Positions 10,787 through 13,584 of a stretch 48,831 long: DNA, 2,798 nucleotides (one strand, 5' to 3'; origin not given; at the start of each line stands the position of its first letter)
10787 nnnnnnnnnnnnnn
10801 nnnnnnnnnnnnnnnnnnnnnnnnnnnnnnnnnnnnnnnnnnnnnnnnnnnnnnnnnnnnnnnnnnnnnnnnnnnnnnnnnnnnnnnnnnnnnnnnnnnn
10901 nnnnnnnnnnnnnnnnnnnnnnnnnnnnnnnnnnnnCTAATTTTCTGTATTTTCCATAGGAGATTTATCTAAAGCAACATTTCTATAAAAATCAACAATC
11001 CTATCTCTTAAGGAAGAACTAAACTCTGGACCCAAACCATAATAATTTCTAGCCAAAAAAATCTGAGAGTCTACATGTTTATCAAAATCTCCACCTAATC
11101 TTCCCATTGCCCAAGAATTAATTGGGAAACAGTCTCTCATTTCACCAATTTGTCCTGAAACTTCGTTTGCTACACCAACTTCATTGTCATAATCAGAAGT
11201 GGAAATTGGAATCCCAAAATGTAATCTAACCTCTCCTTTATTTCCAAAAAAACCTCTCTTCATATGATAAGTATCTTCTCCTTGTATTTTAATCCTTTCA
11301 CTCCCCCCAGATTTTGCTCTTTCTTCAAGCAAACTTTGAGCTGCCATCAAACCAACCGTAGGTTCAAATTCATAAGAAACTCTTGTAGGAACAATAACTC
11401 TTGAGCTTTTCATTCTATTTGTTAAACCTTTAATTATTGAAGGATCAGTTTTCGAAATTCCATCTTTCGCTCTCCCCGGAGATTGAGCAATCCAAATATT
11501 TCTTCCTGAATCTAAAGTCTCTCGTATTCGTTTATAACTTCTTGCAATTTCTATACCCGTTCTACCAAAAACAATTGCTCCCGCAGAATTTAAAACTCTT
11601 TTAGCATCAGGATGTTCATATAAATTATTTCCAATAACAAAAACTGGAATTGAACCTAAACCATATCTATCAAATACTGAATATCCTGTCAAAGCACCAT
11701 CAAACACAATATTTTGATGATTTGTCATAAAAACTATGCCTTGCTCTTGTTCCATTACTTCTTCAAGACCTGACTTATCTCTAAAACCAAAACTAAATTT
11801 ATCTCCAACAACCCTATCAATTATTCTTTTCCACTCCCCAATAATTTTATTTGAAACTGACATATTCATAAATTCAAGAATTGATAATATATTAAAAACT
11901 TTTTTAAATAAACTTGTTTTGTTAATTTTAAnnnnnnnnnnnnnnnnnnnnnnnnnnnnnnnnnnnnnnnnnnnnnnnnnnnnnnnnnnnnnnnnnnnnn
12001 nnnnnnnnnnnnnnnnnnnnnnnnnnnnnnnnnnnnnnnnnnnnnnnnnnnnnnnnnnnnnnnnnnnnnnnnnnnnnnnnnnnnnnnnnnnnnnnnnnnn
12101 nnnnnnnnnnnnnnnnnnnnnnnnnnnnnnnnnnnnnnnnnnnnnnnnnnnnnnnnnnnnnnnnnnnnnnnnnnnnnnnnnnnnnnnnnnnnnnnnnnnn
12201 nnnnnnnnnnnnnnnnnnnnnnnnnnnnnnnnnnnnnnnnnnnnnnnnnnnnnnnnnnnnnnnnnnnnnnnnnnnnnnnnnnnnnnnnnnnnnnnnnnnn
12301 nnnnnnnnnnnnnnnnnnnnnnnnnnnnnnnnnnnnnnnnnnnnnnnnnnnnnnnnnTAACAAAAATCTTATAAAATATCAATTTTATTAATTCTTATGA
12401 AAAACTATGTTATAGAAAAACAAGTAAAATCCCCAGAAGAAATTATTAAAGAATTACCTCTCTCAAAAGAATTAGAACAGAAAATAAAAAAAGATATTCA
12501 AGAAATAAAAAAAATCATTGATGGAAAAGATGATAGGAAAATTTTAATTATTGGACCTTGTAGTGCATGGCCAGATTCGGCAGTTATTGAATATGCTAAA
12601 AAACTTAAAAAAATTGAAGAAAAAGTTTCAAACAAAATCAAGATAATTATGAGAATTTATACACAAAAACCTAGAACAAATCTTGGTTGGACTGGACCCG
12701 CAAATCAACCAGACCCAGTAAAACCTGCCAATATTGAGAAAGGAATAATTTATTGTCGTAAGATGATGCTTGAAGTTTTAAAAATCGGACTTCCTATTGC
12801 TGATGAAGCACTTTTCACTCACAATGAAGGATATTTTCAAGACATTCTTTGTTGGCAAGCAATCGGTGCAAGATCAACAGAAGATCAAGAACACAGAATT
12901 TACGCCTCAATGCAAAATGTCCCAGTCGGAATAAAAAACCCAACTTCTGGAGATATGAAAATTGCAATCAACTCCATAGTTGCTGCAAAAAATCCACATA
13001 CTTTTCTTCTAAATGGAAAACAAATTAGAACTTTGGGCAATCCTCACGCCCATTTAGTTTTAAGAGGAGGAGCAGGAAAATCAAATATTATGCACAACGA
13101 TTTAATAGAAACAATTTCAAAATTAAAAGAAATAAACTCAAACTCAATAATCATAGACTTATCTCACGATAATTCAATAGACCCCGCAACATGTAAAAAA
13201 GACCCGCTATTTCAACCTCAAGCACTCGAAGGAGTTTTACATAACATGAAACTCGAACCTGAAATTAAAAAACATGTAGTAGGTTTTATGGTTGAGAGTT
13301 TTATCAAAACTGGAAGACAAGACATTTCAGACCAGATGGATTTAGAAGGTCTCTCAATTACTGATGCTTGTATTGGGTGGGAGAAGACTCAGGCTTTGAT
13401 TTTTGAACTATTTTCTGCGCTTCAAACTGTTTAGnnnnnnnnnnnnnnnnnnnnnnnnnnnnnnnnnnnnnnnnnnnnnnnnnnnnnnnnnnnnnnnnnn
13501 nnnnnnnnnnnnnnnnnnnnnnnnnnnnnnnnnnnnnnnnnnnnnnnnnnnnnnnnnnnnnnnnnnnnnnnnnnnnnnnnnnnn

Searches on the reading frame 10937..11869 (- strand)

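Call 10: search_protein_families(library=pfam, proteins=[window:10937-11869:-], max_evalue=0.001)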
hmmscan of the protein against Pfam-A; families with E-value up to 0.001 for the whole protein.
window:10937-11869:- (310 aa): 1 family
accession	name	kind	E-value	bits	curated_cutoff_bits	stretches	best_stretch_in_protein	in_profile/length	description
PF01553.26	Acyltransferase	-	1.2e-05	25.5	23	1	36-136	7-105/132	Acyltransferase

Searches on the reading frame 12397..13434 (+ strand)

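Call 20: search_protein_families(library=pfam, proteins=[window:12397-13434:+], max_evalue=0.001)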
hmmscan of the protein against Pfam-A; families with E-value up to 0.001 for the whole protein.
window:12397-13434:+ (345 aa): 1 family
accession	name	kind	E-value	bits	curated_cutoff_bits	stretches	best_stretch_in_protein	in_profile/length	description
PF00793.26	DAHP_synth_1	-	8.4e-50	169.6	25.5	1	36-333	8-267/270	DAHP synthetase I family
